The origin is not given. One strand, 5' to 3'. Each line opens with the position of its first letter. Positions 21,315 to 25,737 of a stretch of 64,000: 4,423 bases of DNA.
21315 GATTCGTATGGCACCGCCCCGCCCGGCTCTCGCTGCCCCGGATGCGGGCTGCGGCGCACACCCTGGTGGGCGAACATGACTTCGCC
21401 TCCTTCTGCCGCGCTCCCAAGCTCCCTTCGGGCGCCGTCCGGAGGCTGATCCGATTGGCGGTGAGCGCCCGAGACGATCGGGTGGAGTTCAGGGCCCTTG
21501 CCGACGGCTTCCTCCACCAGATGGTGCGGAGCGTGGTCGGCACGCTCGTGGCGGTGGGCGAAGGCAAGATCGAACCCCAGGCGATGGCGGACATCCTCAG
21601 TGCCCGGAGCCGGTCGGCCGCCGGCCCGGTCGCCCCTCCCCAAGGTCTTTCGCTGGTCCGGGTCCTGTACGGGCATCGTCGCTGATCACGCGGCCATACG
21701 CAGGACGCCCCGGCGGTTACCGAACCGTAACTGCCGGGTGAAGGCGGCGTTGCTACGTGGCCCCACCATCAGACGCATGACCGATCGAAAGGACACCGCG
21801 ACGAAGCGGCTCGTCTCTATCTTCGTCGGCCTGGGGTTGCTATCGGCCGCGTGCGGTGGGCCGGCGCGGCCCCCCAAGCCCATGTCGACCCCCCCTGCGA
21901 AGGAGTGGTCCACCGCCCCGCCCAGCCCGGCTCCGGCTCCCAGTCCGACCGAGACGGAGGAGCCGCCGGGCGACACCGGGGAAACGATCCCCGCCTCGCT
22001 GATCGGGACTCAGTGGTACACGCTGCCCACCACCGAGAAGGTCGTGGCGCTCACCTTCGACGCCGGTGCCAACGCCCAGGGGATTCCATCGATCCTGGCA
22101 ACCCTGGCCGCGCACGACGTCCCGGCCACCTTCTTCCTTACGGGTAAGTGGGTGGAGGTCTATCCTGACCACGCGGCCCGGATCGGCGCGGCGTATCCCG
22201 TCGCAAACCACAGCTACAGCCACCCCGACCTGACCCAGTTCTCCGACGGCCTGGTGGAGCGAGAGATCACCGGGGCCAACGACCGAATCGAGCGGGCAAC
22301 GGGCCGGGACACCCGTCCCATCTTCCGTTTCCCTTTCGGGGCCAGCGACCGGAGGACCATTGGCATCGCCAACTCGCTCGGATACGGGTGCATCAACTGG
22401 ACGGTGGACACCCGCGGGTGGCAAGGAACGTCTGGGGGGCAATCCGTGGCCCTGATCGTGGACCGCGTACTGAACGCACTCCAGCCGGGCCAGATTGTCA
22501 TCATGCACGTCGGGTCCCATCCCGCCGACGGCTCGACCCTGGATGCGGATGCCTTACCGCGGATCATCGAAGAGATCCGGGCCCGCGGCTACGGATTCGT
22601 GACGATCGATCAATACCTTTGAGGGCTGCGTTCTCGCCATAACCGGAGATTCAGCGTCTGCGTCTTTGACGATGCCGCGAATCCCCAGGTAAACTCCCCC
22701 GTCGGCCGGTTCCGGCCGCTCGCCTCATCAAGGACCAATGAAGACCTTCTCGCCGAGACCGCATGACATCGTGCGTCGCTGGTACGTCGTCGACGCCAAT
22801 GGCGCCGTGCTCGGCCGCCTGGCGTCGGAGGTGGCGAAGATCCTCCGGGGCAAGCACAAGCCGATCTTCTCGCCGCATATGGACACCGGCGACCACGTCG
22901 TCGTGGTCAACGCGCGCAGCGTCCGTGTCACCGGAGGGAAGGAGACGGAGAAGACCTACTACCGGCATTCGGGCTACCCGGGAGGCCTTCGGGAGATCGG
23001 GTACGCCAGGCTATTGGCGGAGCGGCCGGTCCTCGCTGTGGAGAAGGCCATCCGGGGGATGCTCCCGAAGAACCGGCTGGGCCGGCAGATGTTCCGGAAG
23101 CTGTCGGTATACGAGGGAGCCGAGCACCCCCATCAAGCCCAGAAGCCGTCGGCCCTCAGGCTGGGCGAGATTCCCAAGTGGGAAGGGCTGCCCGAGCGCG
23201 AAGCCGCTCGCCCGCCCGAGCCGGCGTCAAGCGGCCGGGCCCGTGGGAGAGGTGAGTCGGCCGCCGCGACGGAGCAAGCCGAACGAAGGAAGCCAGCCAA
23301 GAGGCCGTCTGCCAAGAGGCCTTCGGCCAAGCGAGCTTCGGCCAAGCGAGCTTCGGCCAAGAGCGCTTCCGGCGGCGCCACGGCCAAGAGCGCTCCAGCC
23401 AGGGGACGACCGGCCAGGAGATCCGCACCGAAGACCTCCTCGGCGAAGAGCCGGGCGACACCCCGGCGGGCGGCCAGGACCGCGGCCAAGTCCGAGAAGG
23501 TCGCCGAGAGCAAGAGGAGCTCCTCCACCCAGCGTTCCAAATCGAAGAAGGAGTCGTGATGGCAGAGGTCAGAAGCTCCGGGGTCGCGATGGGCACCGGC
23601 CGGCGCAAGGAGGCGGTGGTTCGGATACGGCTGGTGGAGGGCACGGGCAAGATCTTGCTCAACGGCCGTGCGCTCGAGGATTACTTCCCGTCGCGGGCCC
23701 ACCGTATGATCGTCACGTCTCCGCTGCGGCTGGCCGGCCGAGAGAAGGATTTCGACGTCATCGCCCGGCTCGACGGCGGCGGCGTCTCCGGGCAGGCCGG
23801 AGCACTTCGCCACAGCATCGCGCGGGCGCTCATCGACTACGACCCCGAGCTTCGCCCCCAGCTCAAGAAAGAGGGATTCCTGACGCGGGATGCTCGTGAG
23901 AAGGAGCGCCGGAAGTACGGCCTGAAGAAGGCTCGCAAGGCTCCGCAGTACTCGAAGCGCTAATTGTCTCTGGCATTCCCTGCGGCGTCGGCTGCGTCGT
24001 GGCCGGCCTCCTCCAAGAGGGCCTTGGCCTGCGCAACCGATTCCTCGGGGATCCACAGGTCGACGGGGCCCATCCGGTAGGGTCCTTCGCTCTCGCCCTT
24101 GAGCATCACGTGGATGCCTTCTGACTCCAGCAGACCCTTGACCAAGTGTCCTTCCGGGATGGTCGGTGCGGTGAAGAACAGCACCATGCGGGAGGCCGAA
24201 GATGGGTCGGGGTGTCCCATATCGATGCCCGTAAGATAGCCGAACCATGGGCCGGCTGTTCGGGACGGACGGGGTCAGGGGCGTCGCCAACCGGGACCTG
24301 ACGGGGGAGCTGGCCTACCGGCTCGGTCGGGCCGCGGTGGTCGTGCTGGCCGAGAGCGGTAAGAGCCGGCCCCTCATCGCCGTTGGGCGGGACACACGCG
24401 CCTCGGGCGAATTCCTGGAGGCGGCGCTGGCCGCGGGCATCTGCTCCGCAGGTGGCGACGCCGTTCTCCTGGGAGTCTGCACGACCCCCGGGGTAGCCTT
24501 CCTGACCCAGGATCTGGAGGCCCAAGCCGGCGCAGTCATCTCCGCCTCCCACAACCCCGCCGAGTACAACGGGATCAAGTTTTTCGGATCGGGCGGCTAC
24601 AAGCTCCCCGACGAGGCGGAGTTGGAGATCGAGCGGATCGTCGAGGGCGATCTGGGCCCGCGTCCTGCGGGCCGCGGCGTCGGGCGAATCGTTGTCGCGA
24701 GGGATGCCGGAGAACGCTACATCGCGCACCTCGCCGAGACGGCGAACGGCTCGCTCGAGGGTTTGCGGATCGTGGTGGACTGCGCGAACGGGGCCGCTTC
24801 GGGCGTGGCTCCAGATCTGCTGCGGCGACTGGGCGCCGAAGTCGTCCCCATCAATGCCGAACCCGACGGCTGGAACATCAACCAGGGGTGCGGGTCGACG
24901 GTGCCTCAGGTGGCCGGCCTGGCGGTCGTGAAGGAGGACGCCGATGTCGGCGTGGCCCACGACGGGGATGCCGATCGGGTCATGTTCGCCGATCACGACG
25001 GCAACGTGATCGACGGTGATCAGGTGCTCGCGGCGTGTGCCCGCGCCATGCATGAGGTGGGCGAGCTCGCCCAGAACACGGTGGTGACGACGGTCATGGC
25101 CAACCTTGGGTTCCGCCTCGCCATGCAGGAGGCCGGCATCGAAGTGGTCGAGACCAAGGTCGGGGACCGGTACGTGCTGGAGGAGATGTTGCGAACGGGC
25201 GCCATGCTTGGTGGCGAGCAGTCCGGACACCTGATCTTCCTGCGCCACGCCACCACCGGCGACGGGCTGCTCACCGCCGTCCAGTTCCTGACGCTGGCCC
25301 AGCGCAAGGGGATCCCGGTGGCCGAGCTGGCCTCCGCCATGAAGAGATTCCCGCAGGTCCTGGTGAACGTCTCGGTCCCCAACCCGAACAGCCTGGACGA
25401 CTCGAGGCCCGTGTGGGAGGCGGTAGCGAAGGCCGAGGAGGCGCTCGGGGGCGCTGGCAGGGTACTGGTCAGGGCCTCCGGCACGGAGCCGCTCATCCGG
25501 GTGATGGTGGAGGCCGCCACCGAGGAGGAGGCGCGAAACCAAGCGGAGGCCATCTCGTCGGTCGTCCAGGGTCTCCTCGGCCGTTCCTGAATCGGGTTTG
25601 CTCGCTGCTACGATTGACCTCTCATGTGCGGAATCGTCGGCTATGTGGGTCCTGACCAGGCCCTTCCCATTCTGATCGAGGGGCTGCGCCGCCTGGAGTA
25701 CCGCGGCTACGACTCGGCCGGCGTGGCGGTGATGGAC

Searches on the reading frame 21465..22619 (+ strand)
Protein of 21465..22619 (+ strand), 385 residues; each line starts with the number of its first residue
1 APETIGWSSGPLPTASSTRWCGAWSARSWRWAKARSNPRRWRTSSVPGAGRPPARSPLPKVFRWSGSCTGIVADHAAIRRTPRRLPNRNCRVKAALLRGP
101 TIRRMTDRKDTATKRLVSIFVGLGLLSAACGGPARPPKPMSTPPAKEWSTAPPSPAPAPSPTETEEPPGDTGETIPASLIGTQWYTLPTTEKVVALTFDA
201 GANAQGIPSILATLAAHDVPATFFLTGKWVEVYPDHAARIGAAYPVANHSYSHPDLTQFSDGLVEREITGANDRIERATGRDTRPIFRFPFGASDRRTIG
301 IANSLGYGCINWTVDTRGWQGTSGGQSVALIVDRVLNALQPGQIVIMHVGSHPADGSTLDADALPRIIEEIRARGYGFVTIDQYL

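Call 73: search_protein_families(library=pfam, proteins=[window:21465-22619:+], max_evalue=0.001)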
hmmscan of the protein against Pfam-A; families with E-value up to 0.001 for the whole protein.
window:21465-22619:+ (385 aa): 1 family
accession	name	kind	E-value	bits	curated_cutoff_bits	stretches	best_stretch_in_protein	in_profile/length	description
PF01522.26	Polysacc_deac_1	-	2.8e-30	105.3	23.1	1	188-308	3-122/124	Polysaccharide deacetylase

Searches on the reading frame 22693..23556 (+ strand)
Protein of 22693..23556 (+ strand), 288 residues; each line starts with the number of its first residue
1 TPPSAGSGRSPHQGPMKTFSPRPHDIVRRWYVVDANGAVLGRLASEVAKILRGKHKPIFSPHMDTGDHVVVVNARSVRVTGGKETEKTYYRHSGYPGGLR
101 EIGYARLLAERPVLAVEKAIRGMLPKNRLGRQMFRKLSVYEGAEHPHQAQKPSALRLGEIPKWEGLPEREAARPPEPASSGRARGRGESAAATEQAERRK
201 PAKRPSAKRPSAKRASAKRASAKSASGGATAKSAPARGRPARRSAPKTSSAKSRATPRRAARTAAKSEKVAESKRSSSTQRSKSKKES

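Call 73: search_protein_families(library=pfam, proteins=[window:22693-23556:+], max_evalue=0.001)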
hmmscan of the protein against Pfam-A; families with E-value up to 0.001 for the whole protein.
window:22693-23556:+ (288 aa): 1 family
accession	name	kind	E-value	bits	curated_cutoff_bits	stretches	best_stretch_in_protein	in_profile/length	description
PF00572.24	Ribosomal_L13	-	3.8e-48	163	23.8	1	28-146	1-119/119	Ribosomal protein L13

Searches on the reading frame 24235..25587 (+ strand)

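Call 35: search_protein_families(library=pfam, proteins=[window:24235-25587:+], max_evalue=0.001)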
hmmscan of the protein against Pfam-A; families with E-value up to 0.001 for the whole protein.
window:24235-25587:+ (451 aa): 4 families
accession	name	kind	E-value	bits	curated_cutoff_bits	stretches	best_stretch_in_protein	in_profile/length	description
PF02878.22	PGM_PMM_I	-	1.1e-41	142.2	22.5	1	7-137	2-132/138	Phosphoglucomutase/phosphomannomutase, alpha/beta/alpha domain I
PF02880.22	PGM_PMM_III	-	8e-37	126.3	20.7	1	260-371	1-114/115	Phosphoglucomutase/phosphomannomutase, alpha/beta/alpha domain III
PF02879.22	PGM_PMM_II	-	1.3e-19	71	29.3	1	161-256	2-103/103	Phosphoglucomutase/phosphomannomutase, alpha/beta/alpha domain II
PF00408.26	PGM_PMM_IV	-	3.6e-19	69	23.1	1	376-440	1-65/68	Phosphoglucomutase/phosphomannomutase, C-terminal domain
